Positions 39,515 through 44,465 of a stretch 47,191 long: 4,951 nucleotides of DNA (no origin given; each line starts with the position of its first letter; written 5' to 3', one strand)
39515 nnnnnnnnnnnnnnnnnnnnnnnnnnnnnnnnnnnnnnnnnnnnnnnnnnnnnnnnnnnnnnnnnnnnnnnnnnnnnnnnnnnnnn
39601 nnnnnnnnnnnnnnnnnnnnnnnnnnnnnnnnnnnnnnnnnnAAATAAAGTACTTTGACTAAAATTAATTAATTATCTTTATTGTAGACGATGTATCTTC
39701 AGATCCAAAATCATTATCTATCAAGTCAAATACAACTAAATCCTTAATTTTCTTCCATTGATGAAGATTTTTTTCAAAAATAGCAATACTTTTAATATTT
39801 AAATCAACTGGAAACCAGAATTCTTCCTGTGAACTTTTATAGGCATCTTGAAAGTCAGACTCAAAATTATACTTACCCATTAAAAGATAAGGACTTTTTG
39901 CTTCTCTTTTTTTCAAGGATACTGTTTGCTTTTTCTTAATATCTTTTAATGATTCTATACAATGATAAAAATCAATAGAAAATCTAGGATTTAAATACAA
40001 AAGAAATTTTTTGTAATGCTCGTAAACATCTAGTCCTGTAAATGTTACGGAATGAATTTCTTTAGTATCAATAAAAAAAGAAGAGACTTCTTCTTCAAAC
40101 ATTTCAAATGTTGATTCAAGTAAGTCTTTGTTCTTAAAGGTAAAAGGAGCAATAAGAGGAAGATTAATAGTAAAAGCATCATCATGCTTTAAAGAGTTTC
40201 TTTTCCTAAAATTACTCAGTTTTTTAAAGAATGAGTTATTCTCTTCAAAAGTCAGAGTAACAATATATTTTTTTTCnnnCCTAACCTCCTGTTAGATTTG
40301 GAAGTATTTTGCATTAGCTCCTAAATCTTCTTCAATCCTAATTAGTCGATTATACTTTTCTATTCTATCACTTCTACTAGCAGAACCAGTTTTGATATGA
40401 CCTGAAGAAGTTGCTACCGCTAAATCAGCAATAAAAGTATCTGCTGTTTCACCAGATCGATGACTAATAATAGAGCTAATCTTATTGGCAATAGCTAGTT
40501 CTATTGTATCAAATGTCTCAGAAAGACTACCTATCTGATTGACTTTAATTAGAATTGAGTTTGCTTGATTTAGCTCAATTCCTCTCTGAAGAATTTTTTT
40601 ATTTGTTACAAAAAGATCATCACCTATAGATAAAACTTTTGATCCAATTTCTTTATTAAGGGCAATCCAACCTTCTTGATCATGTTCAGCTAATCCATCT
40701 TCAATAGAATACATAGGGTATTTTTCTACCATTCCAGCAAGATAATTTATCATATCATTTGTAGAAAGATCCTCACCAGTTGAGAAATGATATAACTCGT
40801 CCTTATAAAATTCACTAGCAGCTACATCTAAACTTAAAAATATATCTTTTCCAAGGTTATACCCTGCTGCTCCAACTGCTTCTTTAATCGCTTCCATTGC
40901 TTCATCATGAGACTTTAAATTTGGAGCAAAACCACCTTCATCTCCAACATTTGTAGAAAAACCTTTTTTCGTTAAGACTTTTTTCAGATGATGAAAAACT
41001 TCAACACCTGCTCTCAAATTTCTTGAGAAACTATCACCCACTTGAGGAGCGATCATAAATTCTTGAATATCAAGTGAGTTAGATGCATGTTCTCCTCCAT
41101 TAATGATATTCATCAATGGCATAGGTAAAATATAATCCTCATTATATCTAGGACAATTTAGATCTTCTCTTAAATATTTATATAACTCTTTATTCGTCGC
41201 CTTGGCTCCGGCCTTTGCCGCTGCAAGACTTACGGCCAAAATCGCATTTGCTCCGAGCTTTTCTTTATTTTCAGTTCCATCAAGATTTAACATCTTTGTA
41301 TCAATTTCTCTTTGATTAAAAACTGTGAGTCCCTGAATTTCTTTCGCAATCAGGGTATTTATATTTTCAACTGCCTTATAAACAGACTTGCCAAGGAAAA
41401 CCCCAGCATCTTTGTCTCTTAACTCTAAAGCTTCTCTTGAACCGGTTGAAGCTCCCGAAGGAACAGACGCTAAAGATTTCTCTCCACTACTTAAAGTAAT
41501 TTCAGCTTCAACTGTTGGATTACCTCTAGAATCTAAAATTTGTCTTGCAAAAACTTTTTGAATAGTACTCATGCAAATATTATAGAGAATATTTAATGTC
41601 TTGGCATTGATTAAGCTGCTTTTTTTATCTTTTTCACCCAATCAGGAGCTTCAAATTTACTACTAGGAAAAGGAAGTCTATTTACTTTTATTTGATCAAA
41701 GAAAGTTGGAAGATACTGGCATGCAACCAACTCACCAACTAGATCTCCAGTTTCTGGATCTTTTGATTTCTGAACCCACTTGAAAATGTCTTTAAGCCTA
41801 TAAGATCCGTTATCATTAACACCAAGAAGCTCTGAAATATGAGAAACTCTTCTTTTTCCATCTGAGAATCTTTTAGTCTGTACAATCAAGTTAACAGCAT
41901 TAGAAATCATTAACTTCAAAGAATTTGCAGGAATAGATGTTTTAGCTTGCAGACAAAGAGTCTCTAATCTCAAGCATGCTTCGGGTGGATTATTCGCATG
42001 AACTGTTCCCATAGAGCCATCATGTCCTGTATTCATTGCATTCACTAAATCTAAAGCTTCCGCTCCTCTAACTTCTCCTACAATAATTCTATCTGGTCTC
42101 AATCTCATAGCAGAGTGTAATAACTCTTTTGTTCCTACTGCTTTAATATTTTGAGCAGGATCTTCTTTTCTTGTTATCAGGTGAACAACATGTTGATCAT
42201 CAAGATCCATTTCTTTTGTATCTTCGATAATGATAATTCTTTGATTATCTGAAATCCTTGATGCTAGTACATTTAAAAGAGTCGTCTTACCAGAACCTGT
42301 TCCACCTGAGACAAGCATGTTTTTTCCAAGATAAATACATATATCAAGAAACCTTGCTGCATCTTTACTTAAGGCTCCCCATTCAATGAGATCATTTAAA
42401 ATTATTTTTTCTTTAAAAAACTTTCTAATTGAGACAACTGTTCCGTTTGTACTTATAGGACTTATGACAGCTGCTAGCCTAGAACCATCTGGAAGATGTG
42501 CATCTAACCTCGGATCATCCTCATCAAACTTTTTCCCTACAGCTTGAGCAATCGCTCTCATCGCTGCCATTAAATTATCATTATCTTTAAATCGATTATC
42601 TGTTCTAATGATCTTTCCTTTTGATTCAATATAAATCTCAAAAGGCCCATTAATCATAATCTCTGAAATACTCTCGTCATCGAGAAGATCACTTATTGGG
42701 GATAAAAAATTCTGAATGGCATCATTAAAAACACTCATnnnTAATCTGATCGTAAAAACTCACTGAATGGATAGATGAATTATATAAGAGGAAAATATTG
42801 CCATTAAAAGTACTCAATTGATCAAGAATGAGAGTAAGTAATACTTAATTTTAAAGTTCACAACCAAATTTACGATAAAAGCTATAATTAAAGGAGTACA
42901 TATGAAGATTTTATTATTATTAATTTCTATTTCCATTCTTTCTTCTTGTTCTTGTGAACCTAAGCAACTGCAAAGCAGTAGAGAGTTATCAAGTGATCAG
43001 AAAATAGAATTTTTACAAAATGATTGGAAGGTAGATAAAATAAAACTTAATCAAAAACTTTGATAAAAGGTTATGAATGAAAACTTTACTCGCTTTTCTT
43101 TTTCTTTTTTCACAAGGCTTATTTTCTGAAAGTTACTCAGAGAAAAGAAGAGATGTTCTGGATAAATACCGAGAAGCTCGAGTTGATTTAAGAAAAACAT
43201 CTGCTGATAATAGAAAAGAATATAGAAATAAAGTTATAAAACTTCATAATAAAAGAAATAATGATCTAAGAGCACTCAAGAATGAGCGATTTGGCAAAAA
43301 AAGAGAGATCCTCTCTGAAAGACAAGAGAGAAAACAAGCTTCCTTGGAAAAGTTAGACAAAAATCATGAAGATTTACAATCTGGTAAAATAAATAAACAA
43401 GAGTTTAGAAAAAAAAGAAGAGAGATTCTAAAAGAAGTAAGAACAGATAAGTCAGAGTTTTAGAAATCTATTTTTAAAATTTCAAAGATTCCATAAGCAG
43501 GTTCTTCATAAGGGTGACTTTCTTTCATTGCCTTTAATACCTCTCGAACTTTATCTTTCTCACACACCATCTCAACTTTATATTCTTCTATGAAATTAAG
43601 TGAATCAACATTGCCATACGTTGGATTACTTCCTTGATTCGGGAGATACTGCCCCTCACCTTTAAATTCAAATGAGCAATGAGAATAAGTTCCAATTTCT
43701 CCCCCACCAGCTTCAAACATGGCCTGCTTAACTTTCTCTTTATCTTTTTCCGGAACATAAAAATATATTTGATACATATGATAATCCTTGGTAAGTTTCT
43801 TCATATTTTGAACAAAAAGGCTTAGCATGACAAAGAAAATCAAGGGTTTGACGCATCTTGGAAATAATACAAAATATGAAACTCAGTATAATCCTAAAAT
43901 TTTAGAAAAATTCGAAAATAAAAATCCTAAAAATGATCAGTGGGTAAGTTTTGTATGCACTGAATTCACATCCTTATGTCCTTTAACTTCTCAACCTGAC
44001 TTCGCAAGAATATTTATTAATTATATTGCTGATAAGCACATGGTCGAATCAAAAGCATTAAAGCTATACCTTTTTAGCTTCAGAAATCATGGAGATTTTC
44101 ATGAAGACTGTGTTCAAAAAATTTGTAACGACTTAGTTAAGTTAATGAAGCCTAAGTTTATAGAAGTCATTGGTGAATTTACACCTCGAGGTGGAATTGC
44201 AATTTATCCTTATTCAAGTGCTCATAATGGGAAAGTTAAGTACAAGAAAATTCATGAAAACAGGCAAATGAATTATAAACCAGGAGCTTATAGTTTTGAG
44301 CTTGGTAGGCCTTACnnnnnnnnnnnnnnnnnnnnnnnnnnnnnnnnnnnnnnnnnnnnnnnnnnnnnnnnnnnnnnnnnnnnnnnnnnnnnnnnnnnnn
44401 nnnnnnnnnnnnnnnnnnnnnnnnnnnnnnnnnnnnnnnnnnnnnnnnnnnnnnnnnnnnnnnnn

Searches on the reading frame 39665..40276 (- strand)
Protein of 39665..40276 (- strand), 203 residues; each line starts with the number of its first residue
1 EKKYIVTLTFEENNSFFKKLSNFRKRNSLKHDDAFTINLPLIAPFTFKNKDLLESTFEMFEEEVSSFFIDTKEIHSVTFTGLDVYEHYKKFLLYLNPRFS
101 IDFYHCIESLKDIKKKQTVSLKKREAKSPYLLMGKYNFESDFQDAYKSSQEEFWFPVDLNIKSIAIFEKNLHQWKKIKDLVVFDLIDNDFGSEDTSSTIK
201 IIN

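Call 70: search_protein_families(library=pfam, proteins=[window:39665-40276:-], max_evalue=0.001)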
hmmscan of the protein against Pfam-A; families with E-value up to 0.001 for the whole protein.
window:39665-40276:- (203 aa): 1 family
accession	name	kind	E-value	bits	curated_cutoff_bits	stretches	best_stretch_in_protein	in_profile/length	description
PF03338.20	Pox_J1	-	0.00047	20.5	27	1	2-61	4-63/145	Poxvirus J1 protein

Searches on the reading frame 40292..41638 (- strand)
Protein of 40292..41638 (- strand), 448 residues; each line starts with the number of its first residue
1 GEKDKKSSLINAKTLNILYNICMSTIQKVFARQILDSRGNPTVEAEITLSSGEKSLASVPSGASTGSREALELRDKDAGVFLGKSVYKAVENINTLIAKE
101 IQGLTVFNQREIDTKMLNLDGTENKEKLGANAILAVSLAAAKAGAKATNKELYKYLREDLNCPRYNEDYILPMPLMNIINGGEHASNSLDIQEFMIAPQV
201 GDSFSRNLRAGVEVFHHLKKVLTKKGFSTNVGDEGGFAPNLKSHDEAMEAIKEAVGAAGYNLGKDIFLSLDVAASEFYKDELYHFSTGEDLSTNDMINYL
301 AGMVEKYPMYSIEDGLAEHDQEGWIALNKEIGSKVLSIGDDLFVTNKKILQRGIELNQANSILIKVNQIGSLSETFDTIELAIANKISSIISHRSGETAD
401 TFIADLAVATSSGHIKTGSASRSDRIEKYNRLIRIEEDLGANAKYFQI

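Call 70: search_protein_families(library=pfam, proteins=[window:40292-41638:-], max_evalue=0.001)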
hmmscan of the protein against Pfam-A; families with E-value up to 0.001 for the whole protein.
window:40292-41638:- (448 aa): 2 families
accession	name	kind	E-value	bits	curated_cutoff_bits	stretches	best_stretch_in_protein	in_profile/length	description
PF00113.28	Enolase_C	-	2.3e-109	365.7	21.5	1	169-445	2-287/296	Enolase, C-terminal TIM barrel domain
PF03952.21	Enolase_N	-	5.3e-54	182.4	35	1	26-156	1-131/131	Enolase, N-terminal domain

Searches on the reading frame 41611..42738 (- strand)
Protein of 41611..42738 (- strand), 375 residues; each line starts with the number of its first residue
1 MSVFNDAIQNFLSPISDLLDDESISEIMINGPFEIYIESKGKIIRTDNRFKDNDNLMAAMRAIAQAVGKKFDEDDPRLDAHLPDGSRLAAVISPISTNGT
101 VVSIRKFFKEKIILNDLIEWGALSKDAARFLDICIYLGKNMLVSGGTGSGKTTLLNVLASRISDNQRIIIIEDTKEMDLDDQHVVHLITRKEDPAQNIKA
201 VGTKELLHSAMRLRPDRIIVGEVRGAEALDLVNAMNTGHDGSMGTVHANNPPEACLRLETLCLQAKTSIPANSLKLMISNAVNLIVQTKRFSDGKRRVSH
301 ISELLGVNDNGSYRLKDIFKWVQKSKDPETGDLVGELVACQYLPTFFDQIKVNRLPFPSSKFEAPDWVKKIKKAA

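Call 70: search_protein_families(library=pfam, proteins=[window:41611-42738:-], max_evalue=0.001)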
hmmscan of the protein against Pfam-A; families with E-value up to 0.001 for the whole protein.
window:41611-42738:- (375 aa): 6 families
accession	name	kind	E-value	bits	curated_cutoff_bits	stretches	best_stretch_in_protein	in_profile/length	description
PF00437.27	T2SSE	-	3e-52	178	24.9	1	13-286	6-273/370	Type II/IV secretion system protein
PF00005.33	ABC_tran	-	3.9e-06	27.9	25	1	132-303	5-121/137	ABC transporter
PF02492.25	cobW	-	2.8e-05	24.2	20.7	1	141-185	3-48/180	CobW/HypB/UreG, nucleotide-binding domain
PF00270.35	DEAD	-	0.00049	20.3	26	1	135-192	11-70/167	DEAD/DEAH box helicase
PF13191.12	AAA_16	-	0.00063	20.7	32.6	0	138-177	24-63/167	AAA ATPase domain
PF01935.23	DUF87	-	0.00098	19.7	23.2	0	130-171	15-58/220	Helicase HerA, central domain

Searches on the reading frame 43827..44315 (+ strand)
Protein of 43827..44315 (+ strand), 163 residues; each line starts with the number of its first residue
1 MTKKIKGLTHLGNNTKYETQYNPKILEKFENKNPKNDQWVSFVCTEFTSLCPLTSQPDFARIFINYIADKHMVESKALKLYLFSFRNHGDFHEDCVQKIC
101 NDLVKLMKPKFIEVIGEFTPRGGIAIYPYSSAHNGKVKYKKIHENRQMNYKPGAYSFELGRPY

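Call 70: search_protein_families(library=pfam, proteins=[window:43827-44315:+], max_evalue=0.001)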
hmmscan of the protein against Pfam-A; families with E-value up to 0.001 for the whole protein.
window:43827-44315:+ (163 aa): 2 families
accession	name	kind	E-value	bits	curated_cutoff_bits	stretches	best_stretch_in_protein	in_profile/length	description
PF14489.11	QueF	-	1.8e-33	115.1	27.3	1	57-133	1-77/81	QueF-like protein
PF14819.11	QueF_N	-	0.00027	21.7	25.6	0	67-107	62-103/111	Nitrile reductase, 7-cyano-7-deazaguanine-reductase N-term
